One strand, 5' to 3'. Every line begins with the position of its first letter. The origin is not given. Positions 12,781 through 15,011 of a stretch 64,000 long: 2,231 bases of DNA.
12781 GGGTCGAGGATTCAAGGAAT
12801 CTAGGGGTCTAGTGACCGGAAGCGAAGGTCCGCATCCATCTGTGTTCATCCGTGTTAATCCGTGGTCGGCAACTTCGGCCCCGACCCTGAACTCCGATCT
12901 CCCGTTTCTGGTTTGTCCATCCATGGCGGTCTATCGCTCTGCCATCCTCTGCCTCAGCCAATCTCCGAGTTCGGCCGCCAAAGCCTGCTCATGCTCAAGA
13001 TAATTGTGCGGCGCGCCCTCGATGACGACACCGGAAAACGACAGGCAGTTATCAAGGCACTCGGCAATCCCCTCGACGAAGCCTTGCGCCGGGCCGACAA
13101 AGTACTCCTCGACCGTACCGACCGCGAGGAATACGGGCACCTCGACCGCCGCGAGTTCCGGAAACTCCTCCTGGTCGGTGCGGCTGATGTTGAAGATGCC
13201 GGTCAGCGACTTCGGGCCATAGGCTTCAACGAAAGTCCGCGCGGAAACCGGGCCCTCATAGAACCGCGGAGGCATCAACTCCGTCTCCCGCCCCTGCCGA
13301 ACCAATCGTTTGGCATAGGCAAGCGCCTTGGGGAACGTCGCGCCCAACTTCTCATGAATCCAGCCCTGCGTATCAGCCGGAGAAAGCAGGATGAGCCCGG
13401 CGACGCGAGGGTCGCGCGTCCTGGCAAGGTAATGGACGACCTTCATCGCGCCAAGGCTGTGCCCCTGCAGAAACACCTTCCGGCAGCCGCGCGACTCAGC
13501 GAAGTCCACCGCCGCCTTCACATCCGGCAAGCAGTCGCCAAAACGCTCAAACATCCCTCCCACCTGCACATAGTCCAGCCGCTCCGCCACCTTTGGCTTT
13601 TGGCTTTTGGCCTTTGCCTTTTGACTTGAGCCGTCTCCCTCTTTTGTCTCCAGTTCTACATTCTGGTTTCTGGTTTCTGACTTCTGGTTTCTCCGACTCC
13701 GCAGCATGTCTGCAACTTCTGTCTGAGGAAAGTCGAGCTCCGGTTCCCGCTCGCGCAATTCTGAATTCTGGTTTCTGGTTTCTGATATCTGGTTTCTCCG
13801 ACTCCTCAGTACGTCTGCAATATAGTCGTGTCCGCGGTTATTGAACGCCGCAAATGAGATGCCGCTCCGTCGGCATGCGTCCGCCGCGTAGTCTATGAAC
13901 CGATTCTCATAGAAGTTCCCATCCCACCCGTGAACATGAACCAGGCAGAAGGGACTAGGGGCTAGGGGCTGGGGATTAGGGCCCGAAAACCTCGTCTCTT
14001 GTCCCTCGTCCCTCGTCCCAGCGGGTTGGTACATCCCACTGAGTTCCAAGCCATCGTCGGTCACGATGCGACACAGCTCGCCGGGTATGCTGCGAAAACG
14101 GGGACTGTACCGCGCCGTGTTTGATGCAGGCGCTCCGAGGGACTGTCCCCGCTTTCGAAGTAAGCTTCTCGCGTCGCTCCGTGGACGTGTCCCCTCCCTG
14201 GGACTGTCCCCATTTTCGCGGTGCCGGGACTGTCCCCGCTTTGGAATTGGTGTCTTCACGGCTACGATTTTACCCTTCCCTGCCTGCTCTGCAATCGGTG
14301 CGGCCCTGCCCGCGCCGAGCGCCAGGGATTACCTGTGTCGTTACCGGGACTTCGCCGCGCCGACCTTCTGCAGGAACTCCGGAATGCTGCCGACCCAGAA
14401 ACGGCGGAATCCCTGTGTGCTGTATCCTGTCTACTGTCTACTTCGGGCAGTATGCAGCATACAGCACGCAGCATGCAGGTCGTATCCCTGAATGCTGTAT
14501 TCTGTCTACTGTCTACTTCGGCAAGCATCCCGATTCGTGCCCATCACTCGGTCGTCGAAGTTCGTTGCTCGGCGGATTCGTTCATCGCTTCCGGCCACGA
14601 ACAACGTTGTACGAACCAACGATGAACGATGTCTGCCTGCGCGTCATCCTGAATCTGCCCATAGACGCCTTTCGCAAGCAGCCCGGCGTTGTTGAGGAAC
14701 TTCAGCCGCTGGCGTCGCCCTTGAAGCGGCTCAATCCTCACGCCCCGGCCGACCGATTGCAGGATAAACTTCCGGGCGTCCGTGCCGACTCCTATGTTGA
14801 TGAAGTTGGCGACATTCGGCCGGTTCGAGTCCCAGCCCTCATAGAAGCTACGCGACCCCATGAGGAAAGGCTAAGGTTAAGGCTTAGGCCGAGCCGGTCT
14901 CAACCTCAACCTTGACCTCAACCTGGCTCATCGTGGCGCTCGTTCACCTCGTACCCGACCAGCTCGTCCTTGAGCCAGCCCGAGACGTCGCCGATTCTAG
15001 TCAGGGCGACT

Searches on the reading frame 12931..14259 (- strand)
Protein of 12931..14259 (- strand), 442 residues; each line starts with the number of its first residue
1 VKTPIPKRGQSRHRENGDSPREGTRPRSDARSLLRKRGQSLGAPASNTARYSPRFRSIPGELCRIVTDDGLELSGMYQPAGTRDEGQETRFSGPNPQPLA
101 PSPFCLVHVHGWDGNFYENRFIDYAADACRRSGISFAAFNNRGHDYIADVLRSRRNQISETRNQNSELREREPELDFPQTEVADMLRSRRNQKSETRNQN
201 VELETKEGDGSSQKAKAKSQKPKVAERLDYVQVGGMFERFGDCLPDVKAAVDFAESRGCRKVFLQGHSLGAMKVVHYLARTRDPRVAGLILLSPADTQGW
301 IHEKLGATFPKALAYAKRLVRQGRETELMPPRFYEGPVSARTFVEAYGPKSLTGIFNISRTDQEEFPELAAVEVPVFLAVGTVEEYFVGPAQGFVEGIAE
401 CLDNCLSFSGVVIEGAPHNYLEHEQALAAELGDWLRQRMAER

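Call 3: search_protein_families(library=pfam, proteins=[window:12931-14259:-], max_evalue=0.01)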
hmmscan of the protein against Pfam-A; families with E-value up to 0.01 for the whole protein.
window:12931-14259:- (442 aa): 6 families
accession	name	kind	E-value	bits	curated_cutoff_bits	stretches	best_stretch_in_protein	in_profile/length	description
PF12146.15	Hydrolase_4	-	6.4e-09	35.9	27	1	235-296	50-111/239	Serine aminopeptidase, S33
PF12697.13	Abhydrolase_6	-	7.6e-08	33.7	26.3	1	243-429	47-216/217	Alpha/beta hydrolase family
PF08538.16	DUF1749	-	1.2e-07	31.6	24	1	247-425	87-283/299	Protein of unknown function (DUF1749)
PF12048.14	DUF3530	-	1.9e-06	27.9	29.8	1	203-296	143-231/310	Protein of unknown function (DUF3530)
PF00561.26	Abhydrolase_1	-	1.7e-05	25.1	25.8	1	260-303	69-112/245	alpha/beta hydrolase fold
PF06821.19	Ser_hydrolase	-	0.00034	21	22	1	260-298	55-94/172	Serine hydrolase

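Call 4: search_protein_families(library=padloc, proteins=[window:12931-14259:-], max_evalue=0.01)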
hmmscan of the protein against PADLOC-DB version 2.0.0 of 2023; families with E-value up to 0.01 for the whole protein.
window:12931-14259:- (442 aa): 0 families

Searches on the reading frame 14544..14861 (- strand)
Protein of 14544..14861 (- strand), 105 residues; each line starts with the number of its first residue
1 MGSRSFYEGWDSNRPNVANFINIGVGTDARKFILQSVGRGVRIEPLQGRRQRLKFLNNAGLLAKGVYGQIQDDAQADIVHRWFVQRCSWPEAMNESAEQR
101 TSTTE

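Call 3: search_protein_families(library=pfam, proteins=[window:14544-14861:-], max_evalue=0.01)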
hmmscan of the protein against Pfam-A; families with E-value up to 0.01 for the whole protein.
window:14544-14861:- (105 aa): 0 families

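Call 4: search_protein_families(library=padloc, proteins=[window:14544-14861:-], max_evalue=0.01)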
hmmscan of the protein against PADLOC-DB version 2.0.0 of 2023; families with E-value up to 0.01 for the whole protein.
window:14544-14861:- (105 aa): 2 families
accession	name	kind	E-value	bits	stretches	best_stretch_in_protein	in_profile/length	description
PDLC03654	REase_III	-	3.4e-05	19.8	1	1-65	606-664/1154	Type III restriction enzyme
PDLC03647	REase_III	-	0.0016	14.7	1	7-80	517-588/989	Type III restriction enzyme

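Call 7: search_protein_families(library=ncbifam, proteins=[window:14544-14861:-], max_evalue=1)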
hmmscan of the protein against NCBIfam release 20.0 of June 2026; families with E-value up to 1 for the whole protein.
window:14544-14861:- (105 aa): 0 families
